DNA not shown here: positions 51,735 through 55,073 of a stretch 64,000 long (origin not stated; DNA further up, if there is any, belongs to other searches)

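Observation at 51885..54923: GC-elevated 1012-aa protein with glycine-zipper hydrophobic segments (candidate membrane-active effector)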

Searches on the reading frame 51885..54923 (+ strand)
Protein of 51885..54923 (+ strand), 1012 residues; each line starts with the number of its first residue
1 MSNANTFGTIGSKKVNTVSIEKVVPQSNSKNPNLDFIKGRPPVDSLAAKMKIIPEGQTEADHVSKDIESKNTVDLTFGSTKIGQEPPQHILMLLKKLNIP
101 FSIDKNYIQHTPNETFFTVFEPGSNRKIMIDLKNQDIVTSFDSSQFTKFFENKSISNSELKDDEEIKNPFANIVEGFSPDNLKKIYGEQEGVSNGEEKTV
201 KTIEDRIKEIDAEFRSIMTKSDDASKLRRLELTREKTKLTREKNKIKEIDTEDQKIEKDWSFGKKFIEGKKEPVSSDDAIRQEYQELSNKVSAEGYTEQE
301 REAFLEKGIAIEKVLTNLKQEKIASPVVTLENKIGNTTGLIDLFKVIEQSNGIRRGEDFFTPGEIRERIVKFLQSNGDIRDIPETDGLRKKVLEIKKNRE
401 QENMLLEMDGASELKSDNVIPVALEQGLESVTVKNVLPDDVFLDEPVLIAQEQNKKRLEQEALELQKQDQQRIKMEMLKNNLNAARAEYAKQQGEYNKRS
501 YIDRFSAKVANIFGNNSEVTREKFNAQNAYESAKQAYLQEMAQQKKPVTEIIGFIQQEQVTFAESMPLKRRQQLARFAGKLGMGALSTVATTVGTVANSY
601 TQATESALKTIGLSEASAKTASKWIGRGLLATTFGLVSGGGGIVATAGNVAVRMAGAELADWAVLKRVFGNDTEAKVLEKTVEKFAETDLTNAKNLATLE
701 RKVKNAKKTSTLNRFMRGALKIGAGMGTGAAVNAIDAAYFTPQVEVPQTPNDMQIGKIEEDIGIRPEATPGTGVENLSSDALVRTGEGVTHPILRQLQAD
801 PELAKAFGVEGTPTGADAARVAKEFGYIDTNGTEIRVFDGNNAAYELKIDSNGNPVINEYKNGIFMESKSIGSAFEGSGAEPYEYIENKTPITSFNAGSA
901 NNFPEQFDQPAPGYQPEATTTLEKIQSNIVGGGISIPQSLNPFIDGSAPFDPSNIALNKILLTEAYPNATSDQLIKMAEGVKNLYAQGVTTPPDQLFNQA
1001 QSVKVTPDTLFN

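Call 3: search_protein_families(library=pfam, proteins=[window:51885-54923:+], max_evalue=0.1)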
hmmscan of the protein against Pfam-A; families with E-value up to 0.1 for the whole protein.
window:51885-54923:+ (1012 aa): 0 families

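Call 4: search_protein_families(library=ncbifam, proteins=[window:51885-54923:+], max_evalue=0.1)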
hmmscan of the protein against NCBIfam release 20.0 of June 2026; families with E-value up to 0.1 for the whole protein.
window:51885-54923:+ (1012 aa): 0 families

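Call 5: search_solved_structures(query=window:51885-54923:+, max_evalue=1)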
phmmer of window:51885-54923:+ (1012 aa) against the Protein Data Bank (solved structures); distinct sequences matched with E-value up to 1: 0.

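Call 8: find_homologous_proteins(query=window:51885-54923:+)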
Query window:51885-54923:+ (1012 aa): 2 proteins with E <= 0.001 among 8000 candidates.
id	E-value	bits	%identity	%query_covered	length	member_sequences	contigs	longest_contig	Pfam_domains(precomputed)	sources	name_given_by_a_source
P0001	0.0e+0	2210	100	100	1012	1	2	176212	-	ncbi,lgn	-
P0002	8.6e-173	595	39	92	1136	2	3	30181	-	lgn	-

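Call 10: find_encoding_contigs(protein=P0002, flank=10000, max_places=4)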
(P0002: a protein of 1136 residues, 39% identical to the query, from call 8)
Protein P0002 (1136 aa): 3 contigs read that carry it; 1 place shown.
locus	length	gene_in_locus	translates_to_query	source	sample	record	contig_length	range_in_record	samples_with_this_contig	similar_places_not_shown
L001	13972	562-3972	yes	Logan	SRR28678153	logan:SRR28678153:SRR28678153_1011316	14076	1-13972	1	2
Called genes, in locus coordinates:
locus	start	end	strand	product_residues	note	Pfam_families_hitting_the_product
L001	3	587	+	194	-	?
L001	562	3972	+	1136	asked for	-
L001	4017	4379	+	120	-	-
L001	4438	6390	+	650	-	PF00580:UvrD-helicase, PF13086:AAA_11 (weak), PF13604:AAA_30 (faint), PF13245:AAA_19, PF13361:UvrD_C, PF13538:UvrD_C_2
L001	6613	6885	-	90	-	PF00216:Bac_DNA_binding, PF18291:HU-HIG (weak)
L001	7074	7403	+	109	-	-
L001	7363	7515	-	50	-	-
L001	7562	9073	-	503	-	PF12072:RNase_Y_N, PF01966:HD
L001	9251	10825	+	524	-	PF18962:Por_Secre_tail (weak)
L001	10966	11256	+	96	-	-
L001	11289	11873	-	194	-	PF00574:CLP_protease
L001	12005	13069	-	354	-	PF05697:Trigger_N, PF05698:Trigger_C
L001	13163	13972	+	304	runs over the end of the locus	?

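Call 20: find_encoding_contigs(protein=P0001, flank=2000, max_places=3)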
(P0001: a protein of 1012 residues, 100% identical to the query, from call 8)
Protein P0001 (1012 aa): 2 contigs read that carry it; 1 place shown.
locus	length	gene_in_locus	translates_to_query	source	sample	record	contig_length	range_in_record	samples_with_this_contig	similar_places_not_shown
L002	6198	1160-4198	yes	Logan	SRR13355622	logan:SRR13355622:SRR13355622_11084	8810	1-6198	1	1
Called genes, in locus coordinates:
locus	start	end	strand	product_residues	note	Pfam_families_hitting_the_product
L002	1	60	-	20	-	?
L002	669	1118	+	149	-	PF02021:UPF0102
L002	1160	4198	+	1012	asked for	-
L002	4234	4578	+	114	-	-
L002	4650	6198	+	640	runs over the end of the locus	PF00580:UvrD-helicase, PF13086:AAA_11 (weak), PF13245:AAA_19, PF13604:AAA_30 (faint), PF13361:UvrD_C, PF13538:UvrD_C_2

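Call 22: search_protein_representatives(alignment_id=A1)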
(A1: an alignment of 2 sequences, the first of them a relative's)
Query: 2 sequences, 1177 profile positions. Proteins with E-value up to 0.001 (for the whole library): 248; up to 1e-10: 64; up to 1e-30: 7. The best 150 are listed.
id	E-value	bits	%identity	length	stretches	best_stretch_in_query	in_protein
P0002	0.0e+00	2303.7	-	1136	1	1-1177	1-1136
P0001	0.0e+00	1911.8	-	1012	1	33-1148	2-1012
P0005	1.4e-197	675.7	-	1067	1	63-1177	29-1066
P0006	9.9e-187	639.8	-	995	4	437-1075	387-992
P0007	1.9e-80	287.7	-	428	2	35-401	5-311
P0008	1.6e-50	188.6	-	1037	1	583-877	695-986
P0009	2.5e-33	131.7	-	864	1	904-1026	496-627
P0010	2.0e-29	118.8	-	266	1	670-880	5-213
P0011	4.0e-29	117.7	-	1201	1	902-1023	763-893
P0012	1.8e-28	115.6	-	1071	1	902-1060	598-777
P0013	6.5e-28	113.8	-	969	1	804-1038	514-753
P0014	8.0e-28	113.4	-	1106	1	903-1004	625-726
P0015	1.8e-26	109.0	-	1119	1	903-1021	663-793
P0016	2.3e-26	108.6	-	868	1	758-1077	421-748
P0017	3.8e-26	107.9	-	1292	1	904-996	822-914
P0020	3.4e-24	101.4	-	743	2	584-1017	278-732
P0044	1.7e-12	62.7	-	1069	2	888-1078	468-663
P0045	1.8e-12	62.6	-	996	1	885-1080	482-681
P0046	2.4e-12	62.2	-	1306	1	599-1012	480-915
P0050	7.5e-12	60.5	-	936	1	907-1044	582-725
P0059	2.8e-11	58.6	-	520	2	602-728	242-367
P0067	1.2e-10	56.6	-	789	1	902-1018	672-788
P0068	1.6e-10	56.2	-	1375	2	898-1031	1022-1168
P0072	3.0e-10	55.2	-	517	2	605-729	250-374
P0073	4.1e-10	54.8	-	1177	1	598-1025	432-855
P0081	8.1e-10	53.8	-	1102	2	886-1018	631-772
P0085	2.2e-09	52.4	-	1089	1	850-1024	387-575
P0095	1.2e-08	49.9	-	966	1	908-1025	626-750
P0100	2.7e-08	48.7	-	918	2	906-1025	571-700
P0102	3.0e-08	48.6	-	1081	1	910-1002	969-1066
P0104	4.0e-08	48.2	-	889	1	890-1035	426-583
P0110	1.0e-07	46.9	-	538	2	597-730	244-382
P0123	4.0e-07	44.9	-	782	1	902-1012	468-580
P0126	5.6e-07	44.4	-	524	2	554-742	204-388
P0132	1.0e-06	43.5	-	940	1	911-1014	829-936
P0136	1.4e-06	43.1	-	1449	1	896-1019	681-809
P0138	1.6e-06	42.9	-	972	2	877-1036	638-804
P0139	1.6e-06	42.9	-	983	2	894-991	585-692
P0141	1.7e-06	42.8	-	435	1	912-1012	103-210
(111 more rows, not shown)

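Call 26: search_protein_families(library=pfam, alignment_id=A2, max_evalue=0.001)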
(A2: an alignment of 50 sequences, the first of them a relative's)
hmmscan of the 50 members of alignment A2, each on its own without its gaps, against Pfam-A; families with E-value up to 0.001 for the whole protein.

A. member 1, P0001 (1012 aa): 0 families

B. families by the number of members that match (of 50 scanned): 4 families
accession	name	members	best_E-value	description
PF00226.36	DnaJ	1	3e-19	DnaJ domain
PF16656.11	Pur_ac_phosph_N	1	7.7e-05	Purple acid Phosphatase, N-terminal domain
PF05887.16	Trypan_PARP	1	0.00035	Procyclic acidic repetitive protein (PARP)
PF09851.14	SHOCT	1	0.00074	Short C-terminal domain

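Call 27: find_homologous_proteins(query=A2, max_evalue=0.00001)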
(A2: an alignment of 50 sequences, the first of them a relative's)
Query A2 (50 sequences) (1012 aa, profile of the alignment): 2 proteins with E <= 0.00001 among 8000 candidates.
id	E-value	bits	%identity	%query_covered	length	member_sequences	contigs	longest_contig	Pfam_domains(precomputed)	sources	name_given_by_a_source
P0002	9.8e-112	394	39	92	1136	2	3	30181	-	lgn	-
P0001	1.8e-107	379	100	100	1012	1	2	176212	-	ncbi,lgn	-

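Call 28: list_cluster_members(proteins=[P0005, P0006, P0007, P0008, P0009, P0011, P0012, P0013, P0016, P0020])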
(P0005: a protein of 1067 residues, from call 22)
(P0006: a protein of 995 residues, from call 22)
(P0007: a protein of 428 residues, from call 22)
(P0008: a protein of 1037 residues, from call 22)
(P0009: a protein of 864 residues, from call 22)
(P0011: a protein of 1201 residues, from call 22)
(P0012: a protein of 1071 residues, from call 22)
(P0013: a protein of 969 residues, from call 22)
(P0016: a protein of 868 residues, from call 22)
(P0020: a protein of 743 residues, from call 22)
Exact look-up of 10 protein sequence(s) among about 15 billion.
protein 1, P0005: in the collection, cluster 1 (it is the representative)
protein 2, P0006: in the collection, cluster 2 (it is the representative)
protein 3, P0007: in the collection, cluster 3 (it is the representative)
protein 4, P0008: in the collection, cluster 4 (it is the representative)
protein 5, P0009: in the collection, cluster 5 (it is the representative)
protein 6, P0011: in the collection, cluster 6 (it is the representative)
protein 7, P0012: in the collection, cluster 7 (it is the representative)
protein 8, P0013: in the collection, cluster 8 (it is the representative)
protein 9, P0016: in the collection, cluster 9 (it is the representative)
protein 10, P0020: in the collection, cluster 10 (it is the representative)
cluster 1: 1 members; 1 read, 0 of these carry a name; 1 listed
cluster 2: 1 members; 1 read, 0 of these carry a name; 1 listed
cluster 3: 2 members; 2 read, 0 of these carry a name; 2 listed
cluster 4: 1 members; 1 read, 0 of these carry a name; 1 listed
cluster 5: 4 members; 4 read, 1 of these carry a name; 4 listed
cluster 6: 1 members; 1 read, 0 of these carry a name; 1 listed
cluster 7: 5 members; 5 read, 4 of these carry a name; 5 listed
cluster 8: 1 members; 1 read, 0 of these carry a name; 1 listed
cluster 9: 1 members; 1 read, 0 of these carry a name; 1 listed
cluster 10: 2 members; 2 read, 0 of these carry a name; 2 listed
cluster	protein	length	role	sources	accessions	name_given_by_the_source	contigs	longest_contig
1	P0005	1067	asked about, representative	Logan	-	-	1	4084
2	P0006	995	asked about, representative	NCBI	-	-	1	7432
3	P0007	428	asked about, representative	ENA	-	-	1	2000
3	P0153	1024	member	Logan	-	-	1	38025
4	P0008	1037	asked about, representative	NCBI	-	-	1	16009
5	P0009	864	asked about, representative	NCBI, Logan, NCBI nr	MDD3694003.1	MAG: hypothetical protein PHC89_01250 [Candidatus Pacebacteria bacterium] | hypothetical protein [Candidatus Paceibacterota bacterium]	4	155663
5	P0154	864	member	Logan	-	-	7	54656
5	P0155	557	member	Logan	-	-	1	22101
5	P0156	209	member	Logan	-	-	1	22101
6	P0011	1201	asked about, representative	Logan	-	-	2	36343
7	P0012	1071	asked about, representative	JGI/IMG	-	hypothetical protein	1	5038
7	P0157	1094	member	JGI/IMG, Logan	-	hypothetical protein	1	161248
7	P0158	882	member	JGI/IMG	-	hypothetical protein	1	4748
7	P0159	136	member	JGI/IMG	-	hypothetical protein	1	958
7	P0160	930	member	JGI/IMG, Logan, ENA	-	-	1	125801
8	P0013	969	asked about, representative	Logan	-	-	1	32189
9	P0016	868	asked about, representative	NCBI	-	-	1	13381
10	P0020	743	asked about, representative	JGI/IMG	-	-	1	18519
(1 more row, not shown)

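Call 29: find_encoding_contigs(protein=P0009, flank=8000, max_places=2)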
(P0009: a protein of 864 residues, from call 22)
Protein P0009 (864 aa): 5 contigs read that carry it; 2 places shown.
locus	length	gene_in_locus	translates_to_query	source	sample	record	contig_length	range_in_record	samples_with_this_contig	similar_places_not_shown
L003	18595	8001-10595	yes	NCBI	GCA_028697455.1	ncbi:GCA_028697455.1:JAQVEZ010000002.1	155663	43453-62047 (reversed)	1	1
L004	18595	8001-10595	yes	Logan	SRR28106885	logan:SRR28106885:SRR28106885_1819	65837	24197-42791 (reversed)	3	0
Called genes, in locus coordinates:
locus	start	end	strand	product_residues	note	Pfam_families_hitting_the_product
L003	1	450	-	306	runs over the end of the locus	PF02899:Phage_int_SAM_1, PF13102:Phage_int_SAM_5 (weak), PF13495:Phage_int_SAM_4, PF00589:Phage_integrase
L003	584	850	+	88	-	PF00312:Ribosomal_S15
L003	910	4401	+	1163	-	PF01471:PG_binding_1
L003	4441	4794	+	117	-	PF01258:zf-dskA_traR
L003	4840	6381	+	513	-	PF05362:Lon_C (weak), PF13541:ChlI, PF00004:AAA (faint), PF00493:MCM (faint), PF01078:Mg_chelatase, PF07728:AAA_5, PF13335:Mg_chelatase_C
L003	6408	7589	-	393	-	PF23473:LysM3_LYK4_5 (faint), PF01476:LysM, PF01551:Peptidase_M23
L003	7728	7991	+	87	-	-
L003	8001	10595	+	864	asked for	-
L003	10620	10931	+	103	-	-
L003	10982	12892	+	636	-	PF00580:UvrD-helicase, PF13245:AAA_19, PF13604:AAA_30 (faint), PF01443:Viral_helicase1 (faint), PF13087:AAA_12 (faint), PF13361:UvrD_C, PF13538:UvrD_C_2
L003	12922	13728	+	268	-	PF00398:RrnaAD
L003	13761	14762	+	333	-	-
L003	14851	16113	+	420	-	PF08529:NusA_N, PF00575:S1 (weak), PF13184:KH_NusA_1st, PF26594:KH_NusA_2nd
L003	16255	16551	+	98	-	-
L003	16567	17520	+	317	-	-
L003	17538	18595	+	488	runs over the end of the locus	-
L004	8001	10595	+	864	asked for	-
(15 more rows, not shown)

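Call 31: find_encoding_contigs(protein=P0157, flank=6000, max_places=1)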
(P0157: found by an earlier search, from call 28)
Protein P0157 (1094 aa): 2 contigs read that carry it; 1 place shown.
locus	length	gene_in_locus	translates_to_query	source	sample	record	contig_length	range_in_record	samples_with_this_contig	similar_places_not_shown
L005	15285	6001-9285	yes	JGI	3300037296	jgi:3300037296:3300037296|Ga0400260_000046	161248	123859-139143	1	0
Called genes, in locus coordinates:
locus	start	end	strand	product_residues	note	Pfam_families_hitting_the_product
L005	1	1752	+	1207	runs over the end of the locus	PF01471:PG_binding_1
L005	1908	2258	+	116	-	PF01258:zf-dskA_traR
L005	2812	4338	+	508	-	PF05362:Lon_C (weak), PF13541:ChlI, PF01078:Mg_chelatase, PF07728:AAA_5, PF00493:MCM, PF13335:Mg_chelatase_C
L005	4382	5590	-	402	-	PF01476:LysM (weak), PF23473:LysM3_LYK4_5 (faint), PF01476:LysM, PF01551:Peptidase_M23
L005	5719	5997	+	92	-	-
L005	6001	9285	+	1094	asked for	-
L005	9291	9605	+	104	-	-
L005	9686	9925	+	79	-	-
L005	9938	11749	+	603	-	-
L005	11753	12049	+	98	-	-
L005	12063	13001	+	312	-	-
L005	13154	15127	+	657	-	PF00580:UvrD-helicase, PF13245:AAA_19, PF13604:AAA_30 (faint), PF13361:UvrD_C, PF13538:UvrD_C_2 (faint)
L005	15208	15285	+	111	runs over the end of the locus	-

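Call 32: find_encoding_contigs(protein=P0013, flank=6000, max_places=1)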
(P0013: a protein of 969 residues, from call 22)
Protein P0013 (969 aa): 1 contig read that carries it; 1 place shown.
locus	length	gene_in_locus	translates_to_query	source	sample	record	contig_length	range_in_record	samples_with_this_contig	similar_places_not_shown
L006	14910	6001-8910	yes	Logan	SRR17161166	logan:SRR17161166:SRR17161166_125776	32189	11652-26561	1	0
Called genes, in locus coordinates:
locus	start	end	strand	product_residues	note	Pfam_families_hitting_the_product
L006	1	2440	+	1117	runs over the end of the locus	PF01471:PG_binding_1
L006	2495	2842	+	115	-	PF01258:zf-dskA_traR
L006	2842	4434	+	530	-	PF05362:Lon_C (weak), PF13541:ChlI, PF01078:Mg_chelatase, PF00158:Sigma54_activat (faint), PF07728:AAA_5, PF00493:MCM (weak), PF13335:Mg_chelatase_C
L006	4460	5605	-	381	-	PF01476:LysM (weak), PF23473:LysM3_LYK4_5 (faint), PF01476:LysM, PF01551:Peptidase_M23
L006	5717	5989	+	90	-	-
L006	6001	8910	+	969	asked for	-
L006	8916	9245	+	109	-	-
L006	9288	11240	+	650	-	PF00580:UvrD-helicase, PF13086:AAA_11 (weak), PF13245:AAA_19, PF13604:AAA_30 (faint), PF01443:Viral_helicase1 (faint), PF13361:UvrD_C, PF13538:UvrD_C_2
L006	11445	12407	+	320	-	PF13489:Methyltransf_23 (weak), PF08241:Methyltransf_11, PF08242:Methyltransf_12, PF13649:Methyltransf_25, PF13847:Methyltransf_31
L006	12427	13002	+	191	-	PF01928:CYTH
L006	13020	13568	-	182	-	PF01712:dNK (weak), PF02223:Thymidylate_kin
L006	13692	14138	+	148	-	PF01272:GreA_GreB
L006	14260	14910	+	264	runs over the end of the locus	PF00398:RrnaAD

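Call 38: search_protein_families(library=pfam, proteins=[L003:10620-10931:+, L005:9291-9605:+, L006:8916-9245:+, L005:11753-12049:+, L003:7728-7991:+, L005:5719-5997:+, L006:5717-5989:+, L005:9686-9925:+, L005:9938-11749:+], max_evalue=0.1)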
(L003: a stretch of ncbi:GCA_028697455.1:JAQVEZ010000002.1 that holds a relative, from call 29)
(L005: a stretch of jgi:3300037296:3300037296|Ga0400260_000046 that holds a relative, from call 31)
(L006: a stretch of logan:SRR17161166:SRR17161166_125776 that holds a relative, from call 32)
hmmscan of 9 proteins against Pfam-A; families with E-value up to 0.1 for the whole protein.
L003:10620-10931:+ (103 aa): 1 family
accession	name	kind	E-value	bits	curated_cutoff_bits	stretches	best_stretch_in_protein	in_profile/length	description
PF18908.5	DUF5663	-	0.042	14.9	23.7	1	23-96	9-81/84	Protein of unknown function (DUF5663)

L005:9291-9605:+ (104 aa): 1 family
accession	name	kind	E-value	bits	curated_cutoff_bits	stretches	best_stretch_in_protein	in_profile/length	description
PF18908.5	DUF5663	-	0.06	14.4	23.7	0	52-96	39-82/84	Protein of unknown function (DUF5663)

L006:8916-9245:+ (109 aa): 1 family
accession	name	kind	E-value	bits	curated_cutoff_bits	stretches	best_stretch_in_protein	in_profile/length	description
PF18908.5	DUF5663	-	0.017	16.1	23.7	1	49-96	36-82/84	Protein of unknown function (DUF5663)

L005:11753-12049:+ (98 aa): 0 families

L003:7728-7991:+ (87 aa): 0 families

L005:5719-5997:+ (92 aa): 0 families

L006:5717-5989:+ (90 aa): 0 families

L005:9686-9925:+ (79 aa): 0 families

L005:9938-11749:+ (603 aa): 0 families
